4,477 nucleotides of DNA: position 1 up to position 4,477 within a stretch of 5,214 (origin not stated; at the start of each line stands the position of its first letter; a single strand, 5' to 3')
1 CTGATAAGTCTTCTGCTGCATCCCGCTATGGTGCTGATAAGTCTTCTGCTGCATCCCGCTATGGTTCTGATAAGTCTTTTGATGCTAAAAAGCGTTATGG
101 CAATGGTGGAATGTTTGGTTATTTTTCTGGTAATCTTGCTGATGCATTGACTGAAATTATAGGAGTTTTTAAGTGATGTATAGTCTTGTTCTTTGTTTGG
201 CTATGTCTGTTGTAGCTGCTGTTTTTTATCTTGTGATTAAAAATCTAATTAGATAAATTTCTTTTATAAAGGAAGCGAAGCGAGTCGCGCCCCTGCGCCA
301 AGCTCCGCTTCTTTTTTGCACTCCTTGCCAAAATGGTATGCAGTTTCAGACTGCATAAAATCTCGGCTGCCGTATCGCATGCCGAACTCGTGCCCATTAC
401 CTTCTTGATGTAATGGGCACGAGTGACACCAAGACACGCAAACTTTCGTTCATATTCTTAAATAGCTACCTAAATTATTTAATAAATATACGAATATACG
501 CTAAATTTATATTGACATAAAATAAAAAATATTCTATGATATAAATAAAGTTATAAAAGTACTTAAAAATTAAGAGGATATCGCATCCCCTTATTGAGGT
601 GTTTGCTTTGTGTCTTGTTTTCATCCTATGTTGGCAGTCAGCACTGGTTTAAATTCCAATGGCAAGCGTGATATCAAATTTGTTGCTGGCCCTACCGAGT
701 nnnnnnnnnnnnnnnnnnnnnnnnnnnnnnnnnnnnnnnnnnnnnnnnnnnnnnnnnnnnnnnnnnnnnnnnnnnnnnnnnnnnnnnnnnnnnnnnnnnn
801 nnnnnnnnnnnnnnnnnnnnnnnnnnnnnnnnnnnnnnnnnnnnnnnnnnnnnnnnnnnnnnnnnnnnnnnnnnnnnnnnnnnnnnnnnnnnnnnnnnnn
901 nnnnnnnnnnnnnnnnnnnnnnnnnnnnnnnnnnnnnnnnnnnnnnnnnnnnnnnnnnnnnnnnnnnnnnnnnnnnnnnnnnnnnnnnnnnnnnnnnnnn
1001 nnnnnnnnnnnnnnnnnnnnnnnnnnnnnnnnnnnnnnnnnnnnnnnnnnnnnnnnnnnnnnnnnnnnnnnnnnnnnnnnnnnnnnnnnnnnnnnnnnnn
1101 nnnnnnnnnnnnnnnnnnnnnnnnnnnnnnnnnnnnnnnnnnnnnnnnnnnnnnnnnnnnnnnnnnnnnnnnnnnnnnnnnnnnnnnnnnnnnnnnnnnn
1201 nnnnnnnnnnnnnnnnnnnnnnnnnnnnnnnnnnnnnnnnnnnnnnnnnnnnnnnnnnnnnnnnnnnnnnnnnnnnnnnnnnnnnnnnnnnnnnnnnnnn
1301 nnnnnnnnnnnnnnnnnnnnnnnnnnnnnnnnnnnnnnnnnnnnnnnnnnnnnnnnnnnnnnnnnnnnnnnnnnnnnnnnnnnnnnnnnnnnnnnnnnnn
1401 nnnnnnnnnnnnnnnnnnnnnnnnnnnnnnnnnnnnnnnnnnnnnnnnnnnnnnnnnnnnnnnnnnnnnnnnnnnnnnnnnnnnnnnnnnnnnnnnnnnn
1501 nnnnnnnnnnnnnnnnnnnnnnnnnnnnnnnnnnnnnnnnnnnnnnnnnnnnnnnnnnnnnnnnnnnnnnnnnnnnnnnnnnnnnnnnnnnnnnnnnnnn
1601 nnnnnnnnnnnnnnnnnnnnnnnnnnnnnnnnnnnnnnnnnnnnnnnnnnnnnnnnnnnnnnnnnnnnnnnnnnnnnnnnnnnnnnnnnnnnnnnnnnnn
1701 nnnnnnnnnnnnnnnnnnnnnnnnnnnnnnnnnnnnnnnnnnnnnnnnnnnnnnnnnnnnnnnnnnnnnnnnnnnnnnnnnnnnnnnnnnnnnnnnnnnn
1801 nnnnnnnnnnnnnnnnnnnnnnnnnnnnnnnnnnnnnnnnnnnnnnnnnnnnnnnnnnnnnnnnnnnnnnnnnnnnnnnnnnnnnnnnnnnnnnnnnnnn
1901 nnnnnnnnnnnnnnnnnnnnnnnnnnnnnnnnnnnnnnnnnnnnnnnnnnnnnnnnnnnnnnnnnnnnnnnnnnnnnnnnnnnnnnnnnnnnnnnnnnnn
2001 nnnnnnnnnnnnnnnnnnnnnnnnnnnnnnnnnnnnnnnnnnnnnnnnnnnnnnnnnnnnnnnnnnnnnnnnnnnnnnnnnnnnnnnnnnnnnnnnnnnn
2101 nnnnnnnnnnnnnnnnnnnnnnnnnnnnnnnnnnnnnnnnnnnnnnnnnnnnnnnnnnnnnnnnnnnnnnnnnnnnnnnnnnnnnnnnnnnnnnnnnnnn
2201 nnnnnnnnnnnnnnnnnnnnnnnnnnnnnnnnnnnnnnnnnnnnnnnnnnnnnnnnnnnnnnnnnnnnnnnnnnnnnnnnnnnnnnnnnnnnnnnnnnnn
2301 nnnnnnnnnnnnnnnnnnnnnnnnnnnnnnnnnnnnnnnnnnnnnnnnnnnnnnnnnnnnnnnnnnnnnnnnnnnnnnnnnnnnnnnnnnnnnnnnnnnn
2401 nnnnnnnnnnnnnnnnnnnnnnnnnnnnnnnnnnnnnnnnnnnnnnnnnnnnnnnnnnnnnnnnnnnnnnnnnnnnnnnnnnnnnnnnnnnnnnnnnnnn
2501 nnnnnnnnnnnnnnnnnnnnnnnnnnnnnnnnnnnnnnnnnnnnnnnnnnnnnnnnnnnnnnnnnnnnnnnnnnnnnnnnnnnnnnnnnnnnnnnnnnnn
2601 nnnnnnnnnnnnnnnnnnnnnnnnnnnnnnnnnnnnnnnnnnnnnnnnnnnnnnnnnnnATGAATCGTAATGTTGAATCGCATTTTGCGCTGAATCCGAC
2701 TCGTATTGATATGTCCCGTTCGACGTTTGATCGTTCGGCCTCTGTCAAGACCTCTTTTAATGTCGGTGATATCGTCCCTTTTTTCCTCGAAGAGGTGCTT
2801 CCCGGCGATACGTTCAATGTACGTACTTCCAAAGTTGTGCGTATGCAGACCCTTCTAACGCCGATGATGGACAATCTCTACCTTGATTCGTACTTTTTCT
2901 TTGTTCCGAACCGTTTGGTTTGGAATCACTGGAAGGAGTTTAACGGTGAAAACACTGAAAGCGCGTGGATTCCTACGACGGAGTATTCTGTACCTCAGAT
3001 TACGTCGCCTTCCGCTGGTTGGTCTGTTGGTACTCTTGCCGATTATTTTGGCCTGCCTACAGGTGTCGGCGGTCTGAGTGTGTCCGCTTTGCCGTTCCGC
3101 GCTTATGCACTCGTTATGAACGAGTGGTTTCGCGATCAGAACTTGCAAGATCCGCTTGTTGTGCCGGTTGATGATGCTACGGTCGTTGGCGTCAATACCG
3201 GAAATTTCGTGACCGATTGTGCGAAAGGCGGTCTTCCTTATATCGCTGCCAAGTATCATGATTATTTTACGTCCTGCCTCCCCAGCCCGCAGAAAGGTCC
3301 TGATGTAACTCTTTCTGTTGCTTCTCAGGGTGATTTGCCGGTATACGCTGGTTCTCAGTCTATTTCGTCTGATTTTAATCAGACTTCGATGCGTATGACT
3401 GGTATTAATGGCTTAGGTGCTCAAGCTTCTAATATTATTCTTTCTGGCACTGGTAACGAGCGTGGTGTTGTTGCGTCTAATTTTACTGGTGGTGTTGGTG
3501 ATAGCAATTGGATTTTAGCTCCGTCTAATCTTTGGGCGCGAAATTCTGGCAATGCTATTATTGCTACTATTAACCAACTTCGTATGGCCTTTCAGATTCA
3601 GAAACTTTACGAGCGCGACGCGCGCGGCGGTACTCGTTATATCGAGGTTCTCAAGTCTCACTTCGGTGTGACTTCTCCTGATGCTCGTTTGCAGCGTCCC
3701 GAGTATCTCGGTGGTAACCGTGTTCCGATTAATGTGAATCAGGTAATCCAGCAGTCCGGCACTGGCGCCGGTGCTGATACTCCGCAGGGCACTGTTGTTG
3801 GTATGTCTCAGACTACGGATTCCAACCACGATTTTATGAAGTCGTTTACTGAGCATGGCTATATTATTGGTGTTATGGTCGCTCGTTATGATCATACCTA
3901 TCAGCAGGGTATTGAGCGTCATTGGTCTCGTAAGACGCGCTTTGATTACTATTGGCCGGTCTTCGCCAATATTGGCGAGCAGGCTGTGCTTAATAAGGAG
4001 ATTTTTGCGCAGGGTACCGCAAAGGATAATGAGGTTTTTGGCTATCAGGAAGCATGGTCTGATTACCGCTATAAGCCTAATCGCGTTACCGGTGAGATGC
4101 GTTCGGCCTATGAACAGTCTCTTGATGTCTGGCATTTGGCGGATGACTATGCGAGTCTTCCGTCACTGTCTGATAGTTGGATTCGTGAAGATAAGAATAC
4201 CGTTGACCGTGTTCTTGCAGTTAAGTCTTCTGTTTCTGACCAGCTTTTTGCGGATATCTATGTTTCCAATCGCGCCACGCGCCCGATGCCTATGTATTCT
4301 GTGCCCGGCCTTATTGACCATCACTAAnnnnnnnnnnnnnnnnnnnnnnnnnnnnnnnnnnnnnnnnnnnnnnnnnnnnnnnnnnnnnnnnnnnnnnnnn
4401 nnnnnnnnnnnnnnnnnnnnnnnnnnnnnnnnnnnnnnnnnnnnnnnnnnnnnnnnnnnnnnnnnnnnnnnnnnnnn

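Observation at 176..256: Unannotated 26-aa single-TM peptide translationally coupled to the VP2 stop: candidate lysis or membrane effector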

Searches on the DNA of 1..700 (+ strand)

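Call 4: search_dna_similar(query=window:1-700:+, collection=phages, mode=distant, max_rows=30)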
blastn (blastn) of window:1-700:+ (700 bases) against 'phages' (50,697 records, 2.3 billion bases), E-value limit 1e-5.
Records with a match: 24; places in all: 25; records where one place covers at least 80% of the query: 0.
Best place of each record, by identity: 90-95% 11; 80-90% 10; 60-80% 3.
By first word of the organism name: Microviridae 11; Dulem 5; Gokushovirus 3; bajarodmic 2; Microvirus 2; Dipodfec 1.
By host as written in the record: - 12; Homo sapiens 3; Varecia variegata 2; raccoon 1; Peromyscus fraterculus 1; Marmota flaviventris 1; Eulemur coronatus 1; Lemur catta 1; and 2 more.
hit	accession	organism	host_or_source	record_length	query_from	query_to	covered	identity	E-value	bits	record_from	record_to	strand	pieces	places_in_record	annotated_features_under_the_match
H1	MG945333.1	Microviridae sp.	pig feces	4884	256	478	32%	92.5%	5e-85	321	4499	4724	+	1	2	none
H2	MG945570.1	Microviridae sp.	pig feces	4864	11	347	24%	87.7%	2e-33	211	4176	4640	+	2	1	similar to VP2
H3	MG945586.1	Microviridae sp.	pig feces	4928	255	432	25%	79.6%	7e-33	147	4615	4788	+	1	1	none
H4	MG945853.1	Microviridae sp.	chimpanzee feces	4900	393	549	22%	70.8%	9e-6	57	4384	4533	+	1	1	none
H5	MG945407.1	Microviridae sp.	pig feces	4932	255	347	13%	93.6%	1e-30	140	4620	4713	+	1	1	similar to hypothetical protein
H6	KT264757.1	Gokushovirus WZ-2015a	raccoon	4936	380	437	8%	94.8%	5e-16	92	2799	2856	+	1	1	none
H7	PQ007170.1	bajarodmic virus 920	Peromyscus fraterculus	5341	9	72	9%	79.7%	9e-6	58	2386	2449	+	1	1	DNA pilot protein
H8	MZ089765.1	Microvirus mar19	Marmota flaviventris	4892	371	432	9%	81.0%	9e-6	57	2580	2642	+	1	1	none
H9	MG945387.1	Microviridae sp.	pig feces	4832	393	442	7%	86.3%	9e-6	58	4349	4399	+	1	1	none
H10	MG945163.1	Microviridae sp.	pig feces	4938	384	430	7%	89.4%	2e-7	64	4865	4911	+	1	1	none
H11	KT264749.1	Gokushovirus WZ-2015a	Homo sapiens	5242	386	432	7%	89.4%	8e-7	61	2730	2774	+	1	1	none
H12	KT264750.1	Gokushovirus WZ-2015a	Homo sapiens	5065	386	432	7%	89.4%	8e-7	61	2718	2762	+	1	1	none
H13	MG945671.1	Microviridae sp.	pig feces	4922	385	431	7%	87.2%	3e-6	59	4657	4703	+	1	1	none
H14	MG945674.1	Microviridae sp.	pig feces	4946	385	431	7%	87.2%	3e-6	59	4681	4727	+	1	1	none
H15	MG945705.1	Microviridae sp.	pig feces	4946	385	431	7%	87.2%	3e-6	59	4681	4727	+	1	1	none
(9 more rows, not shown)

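Call 6: get_annotated_region(hit=H1, flank=1500)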
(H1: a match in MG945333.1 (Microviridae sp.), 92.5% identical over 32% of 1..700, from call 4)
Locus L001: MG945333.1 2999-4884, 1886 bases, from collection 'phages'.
description: UNVERIFIED: Microviridae sp. isolate 2135-1801, complete genome.
organism: Microviridae sp. (NCBI taxid 2202644)
taxonomy: Viruses; Monodnaviria; Sangervirae; Phixviricota; Malgrandaviricetes; Petitvirales; Microviridae
host: -; source: pig feces; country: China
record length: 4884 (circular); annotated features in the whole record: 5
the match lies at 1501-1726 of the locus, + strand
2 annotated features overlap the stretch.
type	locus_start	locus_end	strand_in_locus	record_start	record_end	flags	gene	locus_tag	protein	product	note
misc_feature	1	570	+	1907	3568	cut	-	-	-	-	similar to VP1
misc_feature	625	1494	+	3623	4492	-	-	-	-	-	similar to VP2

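Call 7: get_annotated_region(hit=H2, flank=1500)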
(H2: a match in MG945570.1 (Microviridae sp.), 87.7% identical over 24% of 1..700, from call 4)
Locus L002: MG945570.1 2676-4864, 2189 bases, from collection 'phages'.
description: UNVERIFIED: Microviridae sp. isolate 3500-1801, complete genome.
organism: Microviridae sp. (NCBI taxid 2202644)
taxonomy: Viruses; Monodnaviria; Sangervirae; Phixviricota; Malgrandaviricetes; Petitvirales; Microviridae
host: -; source: pig feces; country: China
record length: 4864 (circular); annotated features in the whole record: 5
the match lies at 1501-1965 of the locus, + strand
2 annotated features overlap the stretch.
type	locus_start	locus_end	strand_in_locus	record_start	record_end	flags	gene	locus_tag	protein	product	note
misc_feature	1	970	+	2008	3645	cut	-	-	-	-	similar to VP1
misc_feature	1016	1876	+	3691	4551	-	-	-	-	-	similar to VP2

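Call 8: get_annotated_region(hit=H3, flank=1500)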
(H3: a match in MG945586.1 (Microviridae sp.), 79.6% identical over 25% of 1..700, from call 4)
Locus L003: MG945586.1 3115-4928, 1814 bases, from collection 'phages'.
description: UNVERIFIED: Microviridae sp. isolate 4051-1801, complete genome.
organism: Microviridae sp. (NCBI taxid 2202644)
taxonomy: Viruses; Monodnaviria; Sangervirae; Phixviricota; Malgrandaviricetes; Petitvirales; Microviridae
host: -; source: pig feces; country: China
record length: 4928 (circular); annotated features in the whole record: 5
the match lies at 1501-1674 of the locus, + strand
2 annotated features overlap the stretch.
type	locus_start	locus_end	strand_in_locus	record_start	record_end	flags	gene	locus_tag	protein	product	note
misc_feature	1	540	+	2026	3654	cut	-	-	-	-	similar to VP1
misc_feature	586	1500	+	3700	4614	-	-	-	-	-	similar to VP2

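Call 9: get_annotated_region(hit=H5, flank=1500)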
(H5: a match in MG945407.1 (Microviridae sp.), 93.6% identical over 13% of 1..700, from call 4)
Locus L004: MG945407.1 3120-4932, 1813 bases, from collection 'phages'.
description: UNVERIFIED: Microviridae sp. isolate 4058-1801, complete genome.
organism: Microviridae sp. (NCBI taxid 2202644)
taxonomy: Viruses; Monodnaviria; Sangervirae; Phixviricota; Malgrandaviricetes; Petitvirales; Microviridae
host: -; source: pig feces; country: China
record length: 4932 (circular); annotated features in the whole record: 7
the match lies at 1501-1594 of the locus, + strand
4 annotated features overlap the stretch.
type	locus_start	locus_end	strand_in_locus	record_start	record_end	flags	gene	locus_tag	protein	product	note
misc_feature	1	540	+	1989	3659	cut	-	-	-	-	similar to VP1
misc_feature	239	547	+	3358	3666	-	-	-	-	-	similar to hypothetical protein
misc_feature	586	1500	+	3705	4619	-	-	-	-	-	similar to VP2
misc_feature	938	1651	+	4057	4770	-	-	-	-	-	similar to hypothetical protein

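Call 79: search_rna_families(source=window, start=100, end=650, threshold=evalue, max_evalue=1)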
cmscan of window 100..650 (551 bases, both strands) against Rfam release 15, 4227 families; matches with E-value up to 1: 5.
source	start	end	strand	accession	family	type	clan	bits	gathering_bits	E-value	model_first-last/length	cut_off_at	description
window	379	513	-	RF02065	STnc340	Gene; sRNA;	-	23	80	0.67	1-130/130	no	Enterobacterial sRNA STnc340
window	374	442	-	RF03578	mir-3910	Gene; miRNA;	-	20.2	95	0.25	1-82/82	no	mir-3910 microRNA precursor family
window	386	424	+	RF03578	mir-3910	Gene; miRNA;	-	19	95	0.53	22-61/82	no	mir-3910 microRNA precursor family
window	365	493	-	RF01669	P14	Gene; sRNA;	-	17.6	45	0.54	1-146/146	no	Pseudomonas sRNA P14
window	386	424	-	RF04147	MIR6224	Gene; miRNA;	-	16.8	171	0.86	1-176/176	no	MIR6224 microRNA precursor family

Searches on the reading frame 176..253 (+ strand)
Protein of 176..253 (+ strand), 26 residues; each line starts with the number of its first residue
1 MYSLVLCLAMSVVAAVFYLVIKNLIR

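Call 11: search_dna_similar(query=window:176-253:+, collection=phages, mode=protein, max_evalue=10, max_rows=30)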
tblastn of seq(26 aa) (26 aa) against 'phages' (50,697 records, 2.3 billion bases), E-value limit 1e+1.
No match.

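Call 19: search_protein_families(library=phrogs, proteins=[window:176-253:+], max_evalue=10)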
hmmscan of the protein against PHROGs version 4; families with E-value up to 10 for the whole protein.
seq(26 aa): 0 families

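Call 55: search_protein_families(library=pfam, proteins=[window:176-253:+], max_evalue=10)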
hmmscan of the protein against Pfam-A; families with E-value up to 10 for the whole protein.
seq(26 aa): 1 family
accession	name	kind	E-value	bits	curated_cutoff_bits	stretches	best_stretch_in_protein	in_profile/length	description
PF06643.16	DUF1158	-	0.081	14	25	1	1-25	50-74/79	Protein of unknown function (DUF1158)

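Call 56: search_protein_families(library=ncbifam, proteins=[window:176-253:+], max_evalue=10)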
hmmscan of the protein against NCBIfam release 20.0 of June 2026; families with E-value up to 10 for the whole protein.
seq(26 aa): 0 families

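Call 57: search_protein_families(library=padloc, proteins=[window:176-253:+], max_evalue=10)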
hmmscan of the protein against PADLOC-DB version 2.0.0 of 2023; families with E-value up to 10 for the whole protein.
seq(26 aa): 0 families

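Call 104: list_cluster_members(proteins=[window:176-253:+, window:173-253:+, window:173-253:+, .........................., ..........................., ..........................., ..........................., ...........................])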
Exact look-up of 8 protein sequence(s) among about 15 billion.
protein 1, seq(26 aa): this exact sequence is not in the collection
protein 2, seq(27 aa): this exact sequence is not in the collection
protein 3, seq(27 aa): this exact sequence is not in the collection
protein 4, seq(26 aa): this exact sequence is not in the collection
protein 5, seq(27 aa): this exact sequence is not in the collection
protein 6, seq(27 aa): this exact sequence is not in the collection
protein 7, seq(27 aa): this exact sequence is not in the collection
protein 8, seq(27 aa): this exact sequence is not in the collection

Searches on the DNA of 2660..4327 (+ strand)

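Call 74: search_dna_similar(query=window:2660-4327:+, collection=ecoli_genomes, mode=distant, max_rows=8, max_evalue=0.001)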
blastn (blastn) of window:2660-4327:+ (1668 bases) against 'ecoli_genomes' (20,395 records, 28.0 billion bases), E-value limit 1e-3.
Records with a match: 7; places in all: 7; records where one place covers at least 80% of the query: 0.
Genomes with a match: 7 of 5426; with a place that covers at least 80% of the query: 0. Places per genome that has any: lowest 1, median 1, highest 1. On chromosomes: 7 places; on plasmids: 0.
Best place of each record, by identity: 60-80% 7.
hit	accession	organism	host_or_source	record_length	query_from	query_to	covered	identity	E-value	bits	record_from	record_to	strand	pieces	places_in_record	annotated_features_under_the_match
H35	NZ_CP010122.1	Escherichia coli strain C5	cow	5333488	88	1478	56%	66.5%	8e-24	239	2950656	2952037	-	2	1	major capsid protein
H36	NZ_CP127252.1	Escherichia coli strain C41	Bos taurus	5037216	251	1481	49%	67.6%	4e-28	249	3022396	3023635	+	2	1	major capsid protein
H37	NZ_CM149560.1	Escherichia coli strain MEI7BO1-21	Soil surface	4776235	251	1481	49%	67.6%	4e-28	249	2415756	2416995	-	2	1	major capsid protein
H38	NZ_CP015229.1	Escherichia coli strain 06-00048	alfalfa sprout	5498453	251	1481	49%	66.4%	2e-25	213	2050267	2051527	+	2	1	major capsid protein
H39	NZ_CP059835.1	Escherichia coli strain tcmA_3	swine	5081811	251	1481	48%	66.9%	3e-22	233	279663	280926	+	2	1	major capsid protein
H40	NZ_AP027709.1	Escherichia coli strain PSS-15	Homo sapiens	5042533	251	1481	48%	66.9%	3e-22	233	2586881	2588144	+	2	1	major capsid protein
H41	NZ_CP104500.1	Escherichia coli strain E9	Poultry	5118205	319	1481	45%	66.0%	2e-18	183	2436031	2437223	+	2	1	major capsid protein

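Call 75: get_annotated_region(hit=H38, flank=3500)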
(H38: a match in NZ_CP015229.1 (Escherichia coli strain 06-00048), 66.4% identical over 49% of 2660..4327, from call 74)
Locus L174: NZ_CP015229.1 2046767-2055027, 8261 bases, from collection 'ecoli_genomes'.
description: Escherichia coli strain 06-00048 chromosome, complete genome
organism: Escherichia coli strain 06-00048 (NCBI taxid 562)
replicon: chromosome; assembly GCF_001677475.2
host: -; source: alfalfa sprout; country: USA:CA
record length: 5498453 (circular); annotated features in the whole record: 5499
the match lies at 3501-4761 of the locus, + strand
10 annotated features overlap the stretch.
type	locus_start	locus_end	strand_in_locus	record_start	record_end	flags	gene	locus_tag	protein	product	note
CDS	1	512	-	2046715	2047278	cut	fimA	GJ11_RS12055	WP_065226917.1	type 1 fimbrial major subunit FimA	-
CDS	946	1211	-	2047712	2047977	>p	-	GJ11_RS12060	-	helix-turn-helix domain-containing protein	frameshifted; incomplete; partial in the middle of a contig; missing N-terminus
CDS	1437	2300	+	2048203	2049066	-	-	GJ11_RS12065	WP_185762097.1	rolling circle replication-associated protein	-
CDS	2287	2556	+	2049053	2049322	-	-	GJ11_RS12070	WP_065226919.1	hypothetical protein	-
CDS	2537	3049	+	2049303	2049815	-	-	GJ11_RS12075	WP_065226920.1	hypothetical protein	-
CDS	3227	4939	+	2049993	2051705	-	-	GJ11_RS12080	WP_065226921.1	major capsid protein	-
CDS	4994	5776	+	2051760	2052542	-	-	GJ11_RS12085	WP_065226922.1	hypothetical protein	-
CDS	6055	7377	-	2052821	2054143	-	hipA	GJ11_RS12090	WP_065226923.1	type II toxin-antitoxin system serine/threonine protein kinase toxin HipA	-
CDS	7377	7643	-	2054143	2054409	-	hipB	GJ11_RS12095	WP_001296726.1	type II toxin-antitoxin system antitoxin HipB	-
CDS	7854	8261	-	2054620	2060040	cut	-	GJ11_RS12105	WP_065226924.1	ECSE_1600 family autotransporter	-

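Call 76: get_annotated_region(hit=H35, flank=3500)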
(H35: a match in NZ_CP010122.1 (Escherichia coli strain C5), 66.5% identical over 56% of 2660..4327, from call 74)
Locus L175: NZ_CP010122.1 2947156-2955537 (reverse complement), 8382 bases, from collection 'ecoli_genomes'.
description: Escherichia coli strain C5 chromosome, complete genome
organism: Escherichia coli strain C5 (NCBI taxid 562)
replicon: chromosome; assembly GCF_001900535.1
host: cow; source: -; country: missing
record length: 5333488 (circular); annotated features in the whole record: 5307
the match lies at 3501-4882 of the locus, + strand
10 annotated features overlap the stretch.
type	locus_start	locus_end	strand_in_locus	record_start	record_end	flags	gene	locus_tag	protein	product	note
CDS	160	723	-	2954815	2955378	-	fimA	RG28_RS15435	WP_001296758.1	type 1 fimbrial major subunit FimA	-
CDS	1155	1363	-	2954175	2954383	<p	-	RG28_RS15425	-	helix-turn-helix domain-containing protein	frameshifted; incomplete; partial in the middle of a contig; missing N-terminus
CDS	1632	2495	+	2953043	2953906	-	-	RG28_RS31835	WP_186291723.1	rolling circle replication-associated protein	-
CDS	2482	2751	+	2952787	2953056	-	-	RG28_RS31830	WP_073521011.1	hypothetical protein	-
CDS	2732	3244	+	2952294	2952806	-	-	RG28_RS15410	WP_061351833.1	hypothetical protein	-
CDS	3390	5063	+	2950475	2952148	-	-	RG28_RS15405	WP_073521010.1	major capsid protein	-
CDS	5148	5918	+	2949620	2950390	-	-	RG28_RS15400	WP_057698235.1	hypothetical protein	-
CDS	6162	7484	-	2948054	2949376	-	hipA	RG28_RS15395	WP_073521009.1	type II toxin-antitoxin system serine/threonine protein kinase toxin HipA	-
CDS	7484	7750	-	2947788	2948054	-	hipB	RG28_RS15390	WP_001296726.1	type II toxin-antitoxin system antitoxin HipB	-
CDS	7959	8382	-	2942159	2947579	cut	-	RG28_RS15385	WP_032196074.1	ECSE_1600 family autotransporter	-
